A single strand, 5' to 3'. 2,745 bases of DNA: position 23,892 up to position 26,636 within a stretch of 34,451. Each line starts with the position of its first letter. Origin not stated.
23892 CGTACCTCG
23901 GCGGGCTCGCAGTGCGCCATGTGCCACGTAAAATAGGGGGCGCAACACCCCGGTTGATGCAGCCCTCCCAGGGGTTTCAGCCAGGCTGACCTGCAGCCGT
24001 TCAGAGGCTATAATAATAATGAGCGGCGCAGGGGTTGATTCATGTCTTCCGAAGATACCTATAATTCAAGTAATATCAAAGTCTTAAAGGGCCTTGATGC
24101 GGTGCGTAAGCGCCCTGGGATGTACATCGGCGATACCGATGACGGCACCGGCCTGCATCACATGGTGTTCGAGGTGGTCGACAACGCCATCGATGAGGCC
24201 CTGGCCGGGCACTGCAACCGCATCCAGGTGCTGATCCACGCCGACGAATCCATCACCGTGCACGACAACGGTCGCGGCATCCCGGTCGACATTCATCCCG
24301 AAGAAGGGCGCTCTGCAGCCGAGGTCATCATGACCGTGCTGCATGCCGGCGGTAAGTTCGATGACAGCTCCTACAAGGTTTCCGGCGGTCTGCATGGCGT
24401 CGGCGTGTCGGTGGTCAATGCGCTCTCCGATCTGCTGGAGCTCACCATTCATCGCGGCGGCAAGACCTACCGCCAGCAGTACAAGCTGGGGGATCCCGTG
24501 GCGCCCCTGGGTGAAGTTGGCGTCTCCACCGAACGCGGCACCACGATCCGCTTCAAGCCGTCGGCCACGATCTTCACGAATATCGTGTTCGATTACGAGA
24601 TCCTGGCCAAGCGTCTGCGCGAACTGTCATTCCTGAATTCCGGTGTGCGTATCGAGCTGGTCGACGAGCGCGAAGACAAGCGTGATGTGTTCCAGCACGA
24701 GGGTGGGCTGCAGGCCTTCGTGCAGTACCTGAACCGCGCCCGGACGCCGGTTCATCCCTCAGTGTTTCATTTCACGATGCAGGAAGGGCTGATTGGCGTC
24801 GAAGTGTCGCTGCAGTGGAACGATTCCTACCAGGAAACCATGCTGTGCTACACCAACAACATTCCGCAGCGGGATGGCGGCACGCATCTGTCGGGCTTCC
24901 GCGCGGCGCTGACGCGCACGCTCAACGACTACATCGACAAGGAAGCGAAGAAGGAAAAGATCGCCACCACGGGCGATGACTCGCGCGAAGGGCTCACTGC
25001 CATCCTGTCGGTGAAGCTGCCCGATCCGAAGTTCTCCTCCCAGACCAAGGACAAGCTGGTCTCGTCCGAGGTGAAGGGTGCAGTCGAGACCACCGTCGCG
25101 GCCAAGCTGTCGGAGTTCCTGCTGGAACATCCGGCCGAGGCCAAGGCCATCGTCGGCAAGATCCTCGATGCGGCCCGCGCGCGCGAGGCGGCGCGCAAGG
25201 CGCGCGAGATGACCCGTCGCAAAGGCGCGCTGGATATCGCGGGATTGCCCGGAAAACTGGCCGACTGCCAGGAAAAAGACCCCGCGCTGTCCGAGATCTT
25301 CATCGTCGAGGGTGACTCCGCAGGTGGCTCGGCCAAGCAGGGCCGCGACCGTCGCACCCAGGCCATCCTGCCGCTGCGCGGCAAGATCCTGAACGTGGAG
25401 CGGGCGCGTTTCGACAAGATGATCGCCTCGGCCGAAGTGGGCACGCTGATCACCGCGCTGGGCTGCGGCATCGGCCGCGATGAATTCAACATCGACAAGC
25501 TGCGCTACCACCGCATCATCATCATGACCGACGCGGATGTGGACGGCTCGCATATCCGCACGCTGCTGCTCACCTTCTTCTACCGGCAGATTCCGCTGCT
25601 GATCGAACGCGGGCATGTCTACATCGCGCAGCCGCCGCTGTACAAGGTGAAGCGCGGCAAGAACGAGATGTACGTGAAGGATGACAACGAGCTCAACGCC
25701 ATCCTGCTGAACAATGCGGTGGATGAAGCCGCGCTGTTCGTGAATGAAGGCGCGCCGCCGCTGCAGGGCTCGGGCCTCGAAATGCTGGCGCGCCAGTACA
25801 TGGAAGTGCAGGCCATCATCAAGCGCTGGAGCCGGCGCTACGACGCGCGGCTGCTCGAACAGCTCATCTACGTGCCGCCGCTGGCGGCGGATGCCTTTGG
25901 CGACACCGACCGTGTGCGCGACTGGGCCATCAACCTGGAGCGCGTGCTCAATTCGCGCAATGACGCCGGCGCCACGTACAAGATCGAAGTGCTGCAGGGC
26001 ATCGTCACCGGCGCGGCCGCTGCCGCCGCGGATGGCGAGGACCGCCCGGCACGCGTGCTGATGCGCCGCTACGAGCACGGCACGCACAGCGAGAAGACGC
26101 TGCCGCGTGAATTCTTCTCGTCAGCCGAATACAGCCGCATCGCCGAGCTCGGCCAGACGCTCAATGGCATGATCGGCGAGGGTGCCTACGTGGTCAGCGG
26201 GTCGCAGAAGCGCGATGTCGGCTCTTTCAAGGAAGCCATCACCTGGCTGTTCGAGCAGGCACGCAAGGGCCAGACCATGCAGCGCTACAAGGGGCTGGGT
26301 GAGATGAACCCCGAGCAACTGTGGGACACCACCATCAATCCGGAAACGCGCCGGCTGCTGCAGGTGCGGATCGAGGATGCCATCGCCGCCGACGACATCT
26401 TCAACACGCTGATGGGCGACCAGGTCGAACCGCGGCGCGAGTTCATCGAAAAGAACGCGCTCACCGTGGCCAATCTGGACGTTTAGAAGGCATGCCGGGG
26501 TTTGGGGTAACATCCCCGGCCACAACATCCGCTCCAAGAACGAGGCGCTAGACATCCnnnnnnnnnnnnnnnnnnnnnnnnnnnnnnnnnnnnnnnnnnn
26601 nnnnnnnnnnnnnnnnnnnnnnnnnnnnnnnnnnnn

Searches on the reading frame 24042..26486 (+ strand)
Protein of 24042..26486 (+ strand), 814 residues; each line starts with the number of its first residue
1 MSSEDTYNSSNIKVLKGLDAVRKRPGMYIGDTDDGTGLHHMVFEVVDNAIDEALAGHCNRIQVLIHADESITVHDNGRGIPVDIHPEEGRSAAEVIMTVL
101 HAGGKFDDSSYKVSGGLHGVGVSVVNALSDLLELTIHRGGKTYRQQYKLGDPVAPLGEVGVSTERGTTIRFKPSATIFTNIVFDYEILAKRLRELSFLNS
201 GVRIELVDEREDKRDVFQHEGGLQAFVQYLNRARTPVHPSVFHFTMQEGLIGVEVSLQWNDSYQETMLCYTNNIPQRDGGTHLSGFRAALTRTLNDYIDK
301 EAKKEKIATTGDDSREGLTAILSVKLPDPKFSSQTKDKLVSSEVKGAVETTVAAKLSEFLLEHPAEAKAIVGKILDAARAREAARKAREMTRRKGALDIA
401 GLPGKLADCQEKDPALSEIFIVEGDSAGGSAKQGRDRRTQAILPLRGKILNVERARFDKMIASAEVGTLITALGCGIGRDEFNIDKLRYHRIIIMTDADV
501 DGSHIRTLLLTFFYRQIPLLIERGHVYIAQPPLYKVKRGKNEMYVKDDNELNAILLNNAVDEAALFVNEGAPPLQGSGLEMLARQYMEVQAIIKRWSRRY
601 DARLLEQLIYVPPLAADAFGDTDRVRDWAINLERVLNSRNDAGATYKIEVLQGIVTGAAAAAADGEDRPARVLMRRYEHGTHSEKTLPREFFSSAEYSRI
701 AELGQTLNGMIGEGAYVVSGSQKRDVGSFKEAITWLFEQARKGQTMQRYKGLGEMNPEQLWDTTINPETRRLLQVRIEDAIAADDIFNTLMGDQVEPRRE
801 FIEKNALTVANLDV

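Call 4: search_protein_families(library=pfam, proteins=[window:24042-26486:+], max_evalue=0.1)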
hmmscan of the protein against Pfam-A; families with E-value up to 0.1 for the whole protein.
window:24042-26486:+ (814 aa): 7 families
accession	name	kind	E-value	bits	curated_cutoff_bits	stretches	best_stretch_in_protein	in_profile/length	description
PF00204.31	DNA_gyraseB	-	2e-55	187.4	27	1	222-389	1-172/173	DNA gyrase B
PF18053.6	GyrB_insert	-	4.4e-48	163.8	26.1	1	563-740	1-167/167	DNA gyrase B subunit insert domain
PF00986.26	DNA_gyraseB_C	-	3.4e-31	107.6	29.8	1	742-803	2-63/63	DNA gyrase B subunit, carboxyl terminus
PF01751.28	Toprim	-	8.2e-20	71.2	23.1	1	418-530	1-95/96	Toprim domain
PF02518.31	HATPase_c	-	1.9e-18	67.3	26.4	1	34-174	2-108/111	Histidine kinase-, DNA gyrase B-, and HSP90-like ATPase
PF21249.2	GyrB_hook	-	1.3e-06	28.3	23.7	1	532-550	1-19/29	GyrB, hook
PF13589.12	HATPase_c_3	-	0.012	16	25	1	40-81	5-46/137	Histidine kinase-, DNA gyrase B-, and HSP90-like ATPase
